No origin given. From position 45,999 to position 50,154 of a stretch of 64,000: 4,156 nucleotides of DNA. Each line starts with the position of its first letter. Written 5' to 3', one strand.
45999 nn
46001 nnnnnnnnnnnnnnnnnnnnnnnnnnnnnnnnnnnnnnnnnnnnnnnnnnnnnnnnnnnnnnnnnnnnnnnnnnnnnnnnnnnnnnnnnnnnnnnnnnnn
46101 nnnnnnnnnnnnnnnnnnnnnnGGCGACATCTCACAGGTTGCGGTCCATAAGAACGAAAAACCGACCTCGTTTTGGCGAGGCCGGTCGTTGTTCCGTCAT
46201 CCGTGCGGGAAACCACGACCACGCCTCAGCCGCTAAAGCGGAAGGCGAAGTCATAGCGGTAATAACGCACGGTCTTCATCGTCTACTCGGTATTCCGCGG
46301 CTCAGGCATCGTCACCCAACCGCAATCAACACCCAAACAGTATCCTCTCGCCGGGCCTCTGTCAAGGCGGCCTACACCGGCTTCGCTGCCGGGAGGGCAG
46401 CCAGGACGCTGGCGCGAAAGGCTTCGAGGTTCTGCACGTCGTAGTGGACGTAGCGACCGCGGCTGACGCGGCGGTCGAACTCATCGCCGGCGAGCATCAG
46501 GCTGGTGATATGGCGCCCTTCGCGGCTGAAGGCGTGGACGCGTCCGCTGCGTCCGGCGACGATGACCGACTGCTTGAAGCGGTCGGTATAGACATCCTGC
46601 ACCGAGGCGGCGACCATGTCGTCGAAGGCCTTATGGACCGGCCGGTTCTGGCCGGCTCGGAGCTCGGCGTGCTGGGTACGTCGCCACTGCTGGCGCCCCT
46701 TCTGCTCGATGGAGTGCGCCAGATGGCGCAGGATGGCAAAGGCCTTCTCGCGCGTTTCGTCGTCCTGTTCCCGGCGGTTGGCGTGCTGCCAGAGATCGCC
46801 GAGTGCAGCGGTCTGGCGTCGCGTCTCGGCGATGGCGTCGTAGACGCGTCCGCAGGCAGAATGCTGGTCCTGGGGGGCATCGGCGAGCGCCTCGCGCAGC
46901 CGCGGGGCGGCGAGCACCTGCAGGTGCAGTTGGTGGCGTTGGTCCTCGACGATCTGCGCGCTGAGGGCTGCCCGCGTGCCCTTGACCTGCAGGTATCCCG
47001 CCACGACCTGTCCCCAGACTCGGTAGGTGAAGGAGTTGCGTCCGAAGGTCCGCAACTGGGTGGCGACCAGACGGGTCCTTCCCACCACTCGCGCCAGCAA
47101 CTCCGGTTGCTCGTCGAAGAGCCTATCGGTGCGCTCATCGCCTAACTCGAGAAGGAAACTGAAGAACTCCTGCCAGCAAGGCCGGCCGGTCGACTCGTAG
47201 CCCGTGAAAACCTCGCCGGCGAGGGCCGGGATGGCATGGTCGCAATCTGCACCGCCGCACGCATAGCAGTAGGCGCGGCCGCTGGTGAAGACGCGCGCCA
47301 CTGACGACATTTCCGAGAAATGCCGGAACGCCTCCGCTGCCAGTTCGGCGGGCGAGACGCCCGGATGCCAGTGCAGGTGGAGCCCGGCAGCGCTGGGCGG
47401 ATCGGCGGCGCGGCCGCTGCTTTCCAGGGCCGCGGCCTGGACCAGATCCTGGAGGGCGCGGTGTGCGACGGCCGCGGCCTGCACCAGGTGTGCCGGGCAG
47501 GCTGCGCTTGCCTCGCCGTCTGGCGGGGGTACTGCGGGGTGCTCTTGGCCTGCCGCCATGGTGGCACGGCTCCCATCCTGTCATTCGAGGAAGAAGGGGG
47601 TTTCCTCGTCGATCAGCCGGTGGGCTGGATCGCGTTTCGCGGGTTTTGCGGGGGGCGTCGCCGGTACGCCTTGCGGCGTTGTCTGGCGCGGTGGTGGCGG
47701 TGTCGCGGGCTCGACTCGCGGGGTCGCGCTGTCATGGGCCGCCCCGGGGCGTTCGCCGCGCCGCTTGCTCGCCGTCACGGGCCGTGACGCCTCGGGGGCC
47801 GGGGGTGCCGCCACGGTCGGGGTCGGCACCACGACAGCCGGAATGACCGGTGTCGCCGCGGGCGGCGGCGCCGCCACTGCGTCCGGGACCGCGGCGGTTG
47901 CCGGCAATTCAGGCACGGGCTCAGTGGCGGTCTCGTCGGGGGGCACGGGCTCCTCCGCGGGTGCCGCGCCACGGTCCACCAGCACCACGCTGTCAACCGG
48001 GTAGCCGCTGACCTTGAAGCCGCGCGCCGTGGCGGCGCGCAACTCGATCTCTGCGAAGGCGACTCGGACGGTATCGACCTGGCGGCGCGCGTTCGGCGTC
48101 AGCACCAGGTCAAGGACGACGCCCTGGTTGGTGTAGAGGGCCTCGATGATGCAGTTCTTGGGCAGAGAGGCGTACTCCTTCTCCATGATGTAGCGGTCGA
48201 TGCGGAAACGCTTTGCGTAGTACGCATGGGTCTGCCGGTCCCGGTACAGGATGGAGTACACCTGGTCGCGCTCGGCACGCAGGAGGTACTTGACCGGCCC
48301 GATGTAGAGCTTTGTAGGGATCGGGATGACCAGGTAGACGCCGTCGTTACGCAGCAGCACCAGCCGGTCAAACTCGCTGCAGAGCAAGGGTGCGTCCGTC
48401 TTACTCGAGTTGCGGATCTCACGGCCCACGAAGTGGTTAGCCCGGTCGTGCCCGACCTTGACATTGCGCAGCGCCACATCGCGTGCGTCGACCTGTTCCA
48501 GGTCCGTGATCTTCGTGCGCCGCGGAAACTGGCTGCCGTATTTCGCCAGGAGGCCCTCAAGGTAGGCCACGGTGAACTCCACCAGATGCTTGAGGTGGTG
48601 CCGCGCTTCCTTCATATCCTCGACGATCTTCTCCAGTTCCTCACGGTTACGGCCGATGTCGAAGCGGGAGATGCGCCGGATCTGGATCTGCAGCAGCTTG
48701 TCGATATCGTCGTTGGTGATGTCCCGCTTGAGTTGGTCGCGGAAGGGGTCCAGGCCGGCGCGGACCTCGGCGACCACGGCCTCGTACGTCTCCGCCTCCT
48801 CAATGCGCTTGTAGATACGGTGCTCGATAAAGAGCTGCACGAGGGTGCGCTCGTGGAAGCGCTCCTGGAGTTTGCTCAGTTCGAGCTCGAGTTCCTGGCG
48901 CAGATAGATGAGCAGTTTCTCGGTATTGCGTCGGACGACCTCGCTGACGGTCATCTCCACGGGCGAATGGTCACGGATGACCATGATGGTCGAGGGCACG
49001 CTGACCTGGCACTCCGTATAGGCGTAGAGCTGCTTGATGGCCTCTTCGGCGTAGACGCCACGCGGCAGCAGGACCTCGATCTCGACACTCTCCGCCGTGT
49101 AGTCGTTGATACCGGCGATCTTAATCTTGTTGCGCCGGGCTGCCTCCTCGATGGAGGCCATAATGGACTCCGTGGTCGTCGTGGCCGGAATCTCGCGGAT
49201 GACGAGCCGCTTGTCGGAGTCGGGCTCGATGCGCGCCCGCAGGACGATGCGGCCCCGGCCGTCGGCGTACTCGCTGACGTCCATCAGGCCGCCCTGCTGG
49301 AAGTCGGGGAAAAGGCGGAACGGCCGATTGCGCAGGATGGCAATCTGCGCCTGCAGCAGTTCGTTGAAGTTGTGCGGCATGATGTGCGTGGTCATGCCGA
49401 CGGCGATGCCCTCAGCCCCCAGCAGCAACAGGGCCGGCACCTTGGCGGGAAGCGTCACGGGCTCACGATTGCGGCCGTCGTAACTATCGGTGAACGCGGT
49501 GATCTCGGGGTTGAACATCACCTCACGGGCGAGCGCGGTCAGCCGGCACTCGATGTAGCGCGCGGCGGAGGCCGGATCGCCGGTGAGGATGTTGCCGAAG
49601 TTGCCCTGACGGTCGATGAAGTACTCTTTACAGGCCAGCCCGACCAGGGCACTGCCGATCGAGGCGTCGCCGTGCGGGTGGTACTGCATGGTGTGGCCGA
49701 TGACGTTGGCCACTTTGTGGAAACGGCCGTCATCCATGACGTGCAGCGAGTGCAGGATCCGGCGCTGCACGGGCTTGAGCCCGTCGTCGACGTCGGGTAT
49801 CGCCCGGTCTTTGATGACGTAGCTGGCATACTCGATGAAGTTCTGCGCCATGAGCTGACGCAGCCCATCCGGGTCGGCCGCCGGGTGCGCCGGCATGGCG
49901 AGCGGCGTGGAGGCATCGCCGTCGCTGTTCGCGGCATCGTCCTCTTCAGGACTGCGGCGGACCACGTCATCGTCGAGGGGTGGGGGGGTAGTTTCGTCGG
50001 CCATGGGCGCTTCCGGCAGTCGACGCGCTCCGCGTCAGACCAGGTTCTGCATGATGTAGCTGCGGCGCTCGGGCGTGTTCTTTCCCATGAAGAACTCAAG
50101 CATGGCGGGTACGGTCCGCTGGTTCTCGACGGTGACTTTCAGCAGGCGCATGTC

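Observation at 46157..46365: Tyr/Phe-rich leader peptide with a complete four-segment attenuator upstream of a pheA-tyrA-DAHPS/CM operon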

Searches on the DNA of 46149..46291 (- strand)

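Call 53: build_rna_model(alignment_id=A2, structure=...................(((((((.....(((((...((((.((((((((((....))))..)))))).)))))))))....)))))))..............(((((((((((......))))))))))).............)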
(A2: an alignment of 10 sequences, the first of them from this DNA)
Model R1 built from alignment A2 (10 sequences, 146 columns); structure: as given.
model positions 141; base pairs 36; branch points 1; effective number of sequences 1.63; information 0.591 bits per position. Calibrated on 0.2 Mb of random sequence (short: E-values are rough).
structure used (alignment columns):
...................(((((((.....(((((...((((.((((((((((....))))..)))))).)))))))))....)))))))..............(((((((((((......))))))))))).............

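Call 55: search_with_rna_model(model_id=R1, sources=[window, L001, L002, L081, L082, L083, L161, L162, L164, L166, L168, L170, L172, L173, L174, L176, L177, L003, L004, L008, L014, L016, L022, L026, L035, L053, L061, L072, L092, L112, L140, L154, L155, L158, L160, L133, L085, L087], max_evalue=1, make_alignment=true)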
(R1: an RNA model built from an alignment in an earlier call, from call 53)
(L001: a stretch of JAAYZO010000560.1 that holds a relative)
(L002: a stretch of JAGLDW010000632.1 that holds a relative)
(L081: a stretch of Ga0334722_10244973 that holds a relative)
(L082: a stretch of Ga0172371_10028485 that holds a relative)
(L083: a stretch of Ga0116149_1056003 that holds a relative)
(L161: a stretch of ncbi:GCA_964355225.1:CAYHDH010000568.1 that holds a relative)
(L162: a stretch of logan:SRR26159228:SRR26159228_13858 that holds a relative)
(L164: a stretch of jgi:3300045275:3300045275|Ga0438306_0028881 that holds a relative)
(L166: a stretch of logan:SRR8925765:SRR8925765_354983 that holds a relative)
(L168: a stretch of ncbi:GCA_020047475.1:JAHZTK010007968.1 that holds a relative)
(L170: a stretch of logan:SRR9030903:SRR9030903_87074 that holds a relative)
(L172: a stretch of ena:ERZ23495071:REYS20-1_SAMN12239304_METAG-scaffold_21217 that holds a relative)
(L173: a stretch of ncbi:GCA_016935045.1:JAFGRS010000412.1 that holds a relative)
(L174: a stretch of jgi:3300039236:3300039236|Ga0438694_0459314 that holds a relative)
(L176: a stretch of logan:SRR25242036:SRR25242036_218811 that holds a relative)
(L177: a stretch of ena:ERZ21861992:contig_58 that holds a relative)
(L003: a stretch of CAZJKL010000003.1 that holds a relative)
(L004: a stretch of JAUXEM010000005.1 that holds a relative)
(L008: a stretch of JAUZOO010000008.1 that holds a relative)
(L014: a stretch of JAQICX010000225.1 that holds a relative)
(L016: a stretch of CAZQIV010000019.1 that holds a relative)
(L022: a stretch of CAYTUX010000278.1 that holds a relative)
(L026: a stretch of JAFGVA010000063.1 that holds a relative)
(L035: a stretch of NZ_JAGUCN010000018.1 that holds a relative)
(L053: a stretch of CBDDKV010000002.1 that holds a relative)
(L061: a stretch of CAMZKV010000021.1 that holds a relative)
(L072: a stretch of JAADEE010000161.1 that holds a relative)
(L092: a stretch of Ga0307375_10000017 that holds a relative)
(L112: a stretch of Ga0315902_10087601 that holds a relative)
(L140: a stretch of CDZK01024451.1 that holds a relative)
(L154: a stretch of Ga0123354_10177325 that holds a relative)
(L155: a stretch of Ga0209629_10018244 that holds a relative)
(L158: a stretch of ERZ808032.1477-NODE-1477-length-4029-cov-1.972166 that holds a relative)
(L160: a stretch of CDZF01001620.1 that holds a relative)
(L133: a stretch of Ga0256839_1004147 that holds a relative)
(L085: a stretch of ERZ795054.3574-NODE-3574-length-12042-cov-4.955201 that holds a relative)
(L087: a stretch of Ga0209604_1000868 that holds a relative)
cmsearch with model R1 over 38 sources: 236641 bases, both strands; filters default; matches with E-value up to 1: 27.
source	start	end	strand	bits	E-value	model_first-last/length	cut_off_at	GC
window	46150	46291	-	153.2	2.5e-42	1-141/141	no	0.56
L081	181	322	+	146.8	1.8e-40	1-141/141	no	0.58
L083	217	359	+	143.5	1.7e-39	1-141/141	no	0.55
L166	1706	1848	+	143.5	1.7e-39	1-141/141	no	0.55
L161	840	981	+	142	4.7e-39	1-141/141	no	0.59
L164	194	334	+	136.7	1.7e-37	1-141/141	no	0.61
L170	119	258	+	136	2.7e-37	1-141/141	no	0.61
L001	150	289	+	135.2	4.6e-37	1-141/141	no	0.6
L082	1251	1392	+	134.1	9.6e-37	1-141/141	no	0.61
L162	134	273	+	128.4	4.4e-35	1-141/141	no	0.56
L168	1835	1976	+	123.9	9.3e-34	1-141/141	no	0.61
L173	836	967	+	33.4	2.7e-07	1-141/141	no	0.63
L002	409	546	+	26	4.1e-05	1-141/141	no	0.49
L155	1339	1490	+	20.7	0.0015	1-141/141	no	0.46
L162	227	310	-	20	0.0023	1-141/141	no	0.6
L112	328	405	+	18.8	0.0053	1-141/141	no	0.35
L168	1941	1965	-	16.9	0.019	106-130/141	no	0.8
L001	253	282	-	16.4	0.027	102-131/141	no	0.6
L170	222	251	-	16.4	0.027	102-131/141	no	0.6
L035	2946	3041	-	15.4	0.053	1-141/141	no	0.42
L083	323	348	-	15.2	0.059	106-130/141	no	0.65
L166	1812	1837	-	15.2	0.059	106-130/141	no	0.65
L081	276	373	-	13.9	0.15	1-141/141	no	0.55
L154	1378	1456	+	12.7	0.31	1-141/141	no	0.47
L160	2402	2487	+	12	0.5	1-141/141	no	0.47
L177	1616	1744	+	11.7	0.63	1-141/141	no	0.57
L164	299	323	-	11.7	0.64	106-130/141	no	0.72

Alignment A3: 27 matches aligned to the model, 191 columns, each read 5' to 3' on its own strand. Consensus structure (alignment columns), stored with it:
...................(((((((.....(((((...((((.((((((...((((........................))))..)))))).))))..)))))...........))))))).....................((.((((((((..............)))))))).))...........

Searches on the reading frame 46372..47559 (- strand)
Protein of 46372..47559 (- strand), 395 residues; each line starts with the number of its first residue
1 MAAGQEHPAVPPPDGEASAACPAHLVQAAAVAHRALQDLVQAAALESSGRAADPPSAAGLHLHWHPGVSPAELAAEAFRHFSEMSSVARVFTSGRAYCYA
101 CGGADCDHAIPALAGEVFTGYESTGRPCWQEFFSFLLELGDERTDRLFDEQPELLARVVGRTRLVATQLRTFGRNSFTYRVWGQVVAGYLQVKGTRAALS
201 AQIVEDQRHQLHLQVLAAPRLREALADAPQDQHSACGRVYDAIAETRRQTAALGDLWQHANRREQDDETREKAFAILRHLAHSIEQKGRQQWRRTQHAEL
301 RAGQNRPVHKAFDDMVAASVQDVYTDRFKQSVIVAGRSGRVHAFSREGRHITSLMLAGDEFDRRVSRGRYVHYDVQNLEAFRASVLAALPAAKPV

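Call 3: search_protein_families(library=pfam, proteins=[window:46372-47559:-])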
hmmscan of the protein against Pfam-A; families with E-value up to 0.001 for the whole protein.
window:46372-47559:- (395 aa): 0 families

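Call 57: search_protein_families(library=pfam, proteins=[window:46372-47559:-], max_evalue=0.1)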
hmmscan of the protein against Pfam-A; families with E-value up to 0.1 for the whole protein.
window:46372-47559:- (395 aa): 1 family
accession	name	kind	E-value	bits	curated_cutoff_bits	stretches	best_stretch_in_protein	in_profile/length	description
PF09670.15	Cas_Cas02710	-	0.022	14.9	27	0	131-161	92-122/153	Csm6 HEPN domain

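Call 58: search_protein_families(library=ncbifam, proteins=[window:46372-47559:-], max_evalue=0.01)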
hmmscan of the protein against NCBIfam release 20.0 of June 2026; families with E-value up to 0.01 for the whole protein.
window:46372-47559:- (395 aa): 0 families

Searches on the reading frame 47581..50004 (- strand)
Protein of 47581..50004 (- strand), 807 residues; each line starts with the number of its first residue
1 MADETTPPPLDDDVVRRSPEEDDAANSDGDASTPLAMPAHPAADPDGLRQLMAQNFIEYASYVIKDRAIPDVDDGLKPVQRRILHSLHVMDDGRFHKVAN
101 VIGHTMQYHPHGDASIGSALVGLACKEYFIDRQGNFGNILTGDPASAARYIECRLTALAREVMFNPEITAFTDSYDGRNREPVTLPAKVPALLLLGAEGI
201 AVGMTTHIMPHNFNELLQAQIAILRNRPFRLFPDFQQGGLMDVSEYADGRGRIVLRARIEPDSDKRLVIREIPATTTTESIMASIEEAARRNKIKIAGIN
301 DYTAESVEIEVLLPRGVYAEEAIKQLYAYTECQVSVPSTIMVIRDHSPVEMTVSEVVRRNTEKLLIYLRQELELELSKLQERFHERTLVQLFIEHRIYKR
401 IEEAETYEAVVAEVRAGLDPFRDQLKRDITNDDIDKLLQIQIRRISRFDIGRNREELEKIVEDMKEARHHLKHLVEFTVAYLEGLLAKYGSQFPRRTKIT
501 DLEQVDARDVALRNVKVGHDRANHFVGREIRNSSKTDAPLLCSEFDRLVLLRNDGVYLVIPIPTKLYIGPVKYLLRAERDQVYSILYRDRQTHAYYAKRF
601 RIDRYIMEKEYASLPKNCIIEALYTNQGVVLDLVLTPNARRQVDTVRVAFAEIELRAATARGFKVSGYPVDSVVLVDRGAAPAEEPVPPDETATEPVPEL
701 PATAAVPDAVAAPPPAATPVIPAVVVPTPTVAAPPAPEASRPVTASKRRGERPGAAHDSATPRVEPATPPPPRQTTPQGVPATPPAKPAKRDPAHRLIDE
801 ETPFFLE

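Call 3: search_protein_families(library=pfam, proteins=[window:47581-50004:-])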
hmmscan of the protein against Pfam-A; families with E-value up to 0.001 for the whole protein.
window:47581-50004:- (807 aa): 1 family
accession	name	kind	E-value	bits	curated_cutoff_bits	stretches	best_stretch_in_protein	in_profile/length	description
PF00521.26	DNA_topoisoIV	-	1.7e-104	350.6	31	1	67-474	1-423/432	DNA gyrase/topoisomerase IV, subunit A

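Call 54: find_homologous_proteins(query=window:47581-50004:-, max_evalue=1e-50)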
Query window:47581-50004:- (807 aa): 8000 proteins with E <= 1e-50 among 8000 candidates; the best 120 are listed.
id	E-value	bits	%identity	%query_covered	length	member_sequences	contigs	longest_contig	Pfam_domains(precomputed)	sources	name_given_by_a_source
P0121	0.0e+0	1450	77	100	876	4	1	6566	PF00521.27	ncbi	-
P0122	0.0e+0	1412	77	100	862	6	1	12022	PF00521.27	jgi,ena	jgi:topoisomerase-4 subunit A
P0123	0.0e+0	1308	72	97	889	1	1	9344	PF00521.27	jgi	jgi:topoisomerase-4 subunit A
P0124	0.0e+0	1274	82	83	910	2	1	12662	PF00521.27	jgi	-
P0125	0.0e+0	1257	90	77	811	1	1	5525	PF00521.27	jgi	jgi:topoisomerase-4 subunit A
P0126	0.0e+0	1164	83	75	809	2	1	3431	PF00521.27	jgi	jgi:topoisomerase-4 subunit A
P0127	0.0e+0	1114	63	94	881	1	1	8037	PF00521.27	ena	-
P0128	0.0e+0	1045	73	75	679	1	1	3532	PF00521.27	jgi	jgi:topoisomerase-4 subunit A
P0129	0.0e+0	1025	59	97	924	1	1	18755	PF00521.27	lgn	-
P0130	0.0e+0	1023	58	100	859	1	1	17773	PF00521.27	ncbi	-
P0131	0.0e+0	1018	62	96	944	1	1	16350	PF00521.27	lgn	-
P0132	0.0e+0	1017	59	98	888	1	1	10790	PF00521.27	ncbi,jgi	-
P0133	0.0e+0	1015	62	93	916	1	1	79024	PF00521.27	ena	-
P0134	0.0e+0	1013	63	92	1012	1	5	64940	PF00521.27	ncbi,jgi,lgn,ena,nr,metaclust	ncbi:MAG: hypothetical protein A3K19_26785 [Lentisphaerae bacterium RIFOXYB12_FULL_65_16]|nr:MAG: hy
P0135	7.6e-298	1009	64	86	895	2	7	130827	PF00521.27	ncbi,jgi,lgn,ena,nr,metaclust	ncbi:MAG: DNA topoisomerase IV subunit A [Lentisphaerae bacterium]|jgi:topoisomerase IV subunit A|nr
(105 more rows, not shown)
